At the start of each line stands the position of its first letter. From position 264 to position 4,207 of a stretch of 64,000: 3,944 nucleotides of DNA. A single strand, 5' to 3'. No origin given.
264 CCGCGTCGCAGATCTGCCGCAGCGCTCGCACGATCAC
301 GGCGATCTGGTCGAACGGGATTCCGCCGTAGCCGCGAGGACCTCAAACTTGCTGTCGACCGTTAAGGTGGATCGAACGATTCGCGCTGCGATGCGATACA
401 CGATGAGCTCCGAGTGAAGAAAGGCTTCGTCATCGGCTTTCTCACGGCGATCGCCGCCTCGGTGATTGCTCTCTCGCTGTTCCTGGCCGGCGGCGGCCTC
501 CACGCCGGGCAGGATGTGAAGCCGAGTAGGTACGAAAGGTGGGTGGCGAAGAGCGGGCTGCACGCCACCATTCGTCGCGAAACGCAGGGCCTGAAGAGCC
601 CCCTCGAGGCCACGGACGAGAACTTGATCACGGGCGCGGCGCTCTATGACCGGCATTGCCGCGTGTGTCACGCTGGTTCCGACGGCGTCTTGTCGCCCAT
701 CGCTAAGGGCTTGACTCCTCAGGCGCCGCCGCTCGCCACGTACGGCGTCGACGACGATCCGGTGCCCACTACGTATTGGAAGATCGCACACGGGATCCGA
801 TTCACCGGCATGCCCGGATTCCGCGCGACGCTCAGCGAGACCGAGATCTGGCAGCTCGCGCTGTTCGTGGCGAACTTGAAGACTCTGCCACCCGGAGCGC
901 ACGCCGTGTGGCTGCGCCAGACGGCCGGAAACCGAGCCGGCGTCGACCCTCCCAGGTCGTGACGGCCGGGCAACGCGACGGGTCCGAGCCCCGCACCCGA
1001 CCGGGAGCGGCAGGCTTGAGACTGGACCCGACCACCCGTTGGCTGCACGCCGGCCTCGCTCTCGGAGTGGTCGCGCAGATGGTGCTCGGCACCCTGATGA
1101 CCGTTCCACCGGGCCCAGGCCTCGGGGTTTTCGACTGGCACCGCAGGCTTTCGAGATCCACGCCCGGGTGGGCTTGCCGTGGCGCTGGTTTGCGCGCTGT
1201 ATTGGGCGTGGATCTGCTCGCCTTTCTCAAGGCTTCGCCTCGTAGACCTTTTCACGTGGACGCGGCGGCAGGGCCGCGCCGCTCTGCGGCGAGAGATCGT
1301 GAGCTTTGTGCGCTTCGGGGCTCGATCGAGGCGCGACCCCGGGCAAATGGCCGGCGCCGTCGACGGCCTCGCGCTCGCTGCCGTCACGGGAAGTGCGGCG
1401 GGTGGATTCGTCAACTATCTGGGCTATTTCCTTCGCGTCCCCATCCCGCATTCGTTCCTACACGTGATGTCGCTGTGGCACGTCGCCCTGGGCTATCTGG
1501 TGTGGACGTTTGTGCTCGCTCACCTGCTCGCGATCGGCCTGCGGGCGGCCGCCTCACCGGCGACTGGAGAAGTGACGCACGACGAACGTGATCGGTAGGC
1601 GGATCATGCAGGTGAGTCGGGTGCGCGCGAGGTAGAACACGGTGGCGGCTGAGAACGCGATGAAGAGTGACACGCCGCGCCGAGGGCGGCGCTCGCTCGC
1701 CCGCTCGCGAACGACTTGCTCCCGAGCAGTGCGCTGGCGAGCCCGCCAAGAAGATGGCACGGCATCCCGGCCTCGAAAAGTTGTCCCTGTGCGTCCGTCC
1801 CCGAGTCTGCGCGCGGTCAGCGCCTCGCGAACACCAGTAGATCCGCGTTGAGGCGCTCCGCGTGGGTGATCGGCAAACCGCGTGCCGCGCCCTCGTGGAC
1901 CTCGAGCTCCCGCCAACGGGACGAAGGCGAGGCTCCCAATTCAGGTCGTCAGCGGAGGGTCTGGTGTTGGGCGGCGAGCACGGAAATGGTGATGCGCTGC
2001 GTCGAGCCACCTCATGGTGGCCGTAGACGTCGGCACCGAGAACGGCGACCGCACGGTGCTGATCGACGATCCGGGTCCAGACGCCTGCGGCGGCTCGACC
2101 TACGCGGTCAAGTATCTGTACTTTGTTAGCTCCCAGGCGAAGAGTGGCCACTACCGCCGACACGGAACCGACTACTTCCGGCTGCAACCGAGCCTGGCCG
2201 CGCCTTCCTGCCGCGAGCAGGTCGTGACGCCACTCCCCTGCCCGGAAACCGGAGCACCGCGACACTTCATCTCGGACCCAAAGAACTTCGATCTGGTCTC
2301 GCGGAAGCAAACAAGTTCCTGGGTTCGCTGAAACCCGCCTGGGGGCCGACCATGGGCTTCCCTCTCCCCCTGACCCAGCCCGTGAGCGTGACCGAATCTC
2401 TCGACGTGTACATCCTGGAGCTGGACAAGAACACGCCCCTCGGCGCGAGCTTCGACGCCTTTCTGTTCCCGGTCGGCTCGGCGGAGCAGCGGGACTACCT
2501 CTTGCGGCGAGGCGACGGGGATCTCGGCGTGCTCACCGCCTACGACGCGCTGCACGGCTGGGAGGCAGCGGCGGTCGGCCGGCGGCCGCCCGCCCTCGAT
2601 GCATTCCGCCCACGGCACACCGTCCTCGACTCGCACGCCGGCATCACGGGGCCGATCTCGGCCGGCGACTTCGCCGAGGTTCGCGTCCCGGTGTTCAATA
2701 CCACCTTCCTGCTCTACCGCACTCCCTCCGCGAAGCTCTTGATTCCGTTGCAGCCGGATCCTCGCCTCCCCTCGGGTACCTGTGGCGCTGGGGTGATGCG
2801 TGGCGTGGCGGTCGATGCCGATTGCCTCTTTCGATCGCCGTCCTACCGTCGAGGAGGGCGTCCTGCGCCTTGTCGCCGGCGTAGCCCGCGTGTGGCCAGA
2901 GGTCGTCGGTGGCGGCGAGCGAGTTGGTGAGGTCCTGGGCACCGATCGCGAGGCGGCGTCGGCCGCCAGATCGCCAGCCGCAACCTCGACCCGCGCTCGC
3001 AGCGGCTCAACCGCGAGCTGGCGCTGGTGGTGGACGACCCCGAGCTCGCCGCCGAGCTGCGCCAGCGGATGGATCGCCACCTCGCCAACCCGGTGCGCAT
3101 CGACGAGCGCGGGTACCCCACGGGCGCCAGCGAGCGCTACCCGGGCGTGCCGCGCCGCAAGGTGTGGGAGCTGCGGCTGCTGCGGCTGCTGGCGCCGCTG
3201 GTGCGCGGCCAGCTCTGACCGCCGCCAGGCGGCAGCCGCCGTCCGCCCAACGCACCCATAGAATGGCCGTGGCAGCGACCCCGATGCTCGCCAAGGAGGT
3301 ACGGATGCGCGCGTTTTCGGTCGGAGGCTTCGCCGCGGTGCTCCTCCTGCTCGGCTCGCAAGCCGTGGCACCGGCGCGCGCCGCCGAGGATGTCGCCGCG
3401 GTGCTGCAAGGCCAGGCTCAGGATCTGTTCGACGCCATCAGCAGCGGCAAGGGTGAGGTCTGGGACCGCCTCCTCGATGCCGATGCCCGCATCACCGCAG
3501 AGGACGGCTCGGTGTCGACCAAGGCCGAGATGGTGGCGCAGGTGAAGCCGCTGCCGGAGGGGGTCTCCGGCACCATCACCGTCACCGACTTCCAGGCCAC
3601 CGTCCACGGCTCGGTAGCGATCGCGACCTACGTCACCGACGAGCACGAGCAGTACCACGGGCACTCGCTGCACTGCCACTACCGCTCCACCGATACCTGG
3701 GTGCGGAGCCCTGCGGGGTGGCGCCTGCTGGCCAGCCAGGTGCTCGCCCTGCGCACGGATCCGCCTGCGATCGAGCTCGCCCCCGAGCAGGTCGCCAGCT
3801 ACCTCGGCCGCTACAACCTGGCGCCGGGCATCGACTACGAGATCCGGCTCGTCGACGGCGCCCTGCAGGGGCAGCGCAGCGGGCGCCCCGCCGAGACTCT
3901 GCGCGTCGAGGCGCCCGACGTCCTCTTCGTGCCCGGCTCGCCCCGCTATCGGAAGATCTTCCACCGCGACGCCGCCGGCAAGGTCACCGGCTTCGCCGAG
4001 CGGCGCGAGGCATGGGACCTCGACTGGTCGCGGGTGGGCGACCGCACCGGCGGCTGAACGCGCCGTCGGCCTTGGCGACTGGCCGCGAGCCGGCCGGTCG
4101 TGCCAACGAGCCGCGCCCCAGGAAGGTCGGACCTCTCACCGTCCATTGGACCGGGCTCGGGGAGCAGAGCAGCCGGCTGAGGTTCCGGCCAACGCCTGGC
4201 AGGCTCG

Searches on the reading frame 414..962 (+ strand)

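Call 43: search_protein_families(library=pfam, proteins=[window:414-962:+], max_evalue=0.001)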
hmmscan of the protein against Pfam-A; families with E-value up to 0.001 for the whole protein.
window:414-962:+ (182 aa): 2 families
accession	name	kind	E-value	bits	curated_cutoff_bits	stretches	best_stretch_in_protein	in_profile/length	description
PF13442.11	Cytochrome_CBB3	-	8.2e-12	45.7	27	1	73-152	5-68/68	Cytochrome C oxidase, cbb3-type, subunit III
PF00034.26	Cytochrom_C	-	3.1e-06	28.9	21.3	1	73-156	3-90/90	Cytochrome c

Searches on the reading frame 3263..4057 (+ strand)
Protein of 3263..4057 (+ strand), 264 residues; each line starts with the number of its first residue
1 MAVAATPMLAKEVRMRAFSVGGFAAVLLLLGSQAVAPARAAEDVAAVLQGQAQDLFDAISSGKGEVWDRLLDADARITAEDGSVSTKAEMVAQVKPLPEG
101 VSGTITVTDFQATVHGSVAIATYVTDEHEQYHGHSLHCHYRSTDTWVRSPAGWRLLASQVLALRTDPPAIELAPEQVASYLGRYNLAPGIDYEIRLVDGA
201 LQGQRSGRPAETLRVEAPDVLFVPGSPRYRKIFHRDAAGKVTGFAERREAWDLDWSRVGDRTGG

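Call 43: search_protein_families(library=pfam, proteins=[window:3263-4057:+], max_evalue=0.001)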
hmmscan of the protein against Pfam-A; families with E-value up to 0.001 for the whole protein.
window:3263-4057:+ (264 aa): 2 families
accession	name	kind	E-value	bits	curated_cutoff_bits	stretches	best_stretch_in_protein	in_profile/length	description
PF14534.12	DUF4440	-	5.3e-16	59.4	25.2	1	51-155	4-107/107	Domain of unknown function (DUF4440)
PF11954.13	DUF3471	-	3.6e-05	24.5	29.3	1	167-245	2-87/103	Domain of unknown function (DUF3471)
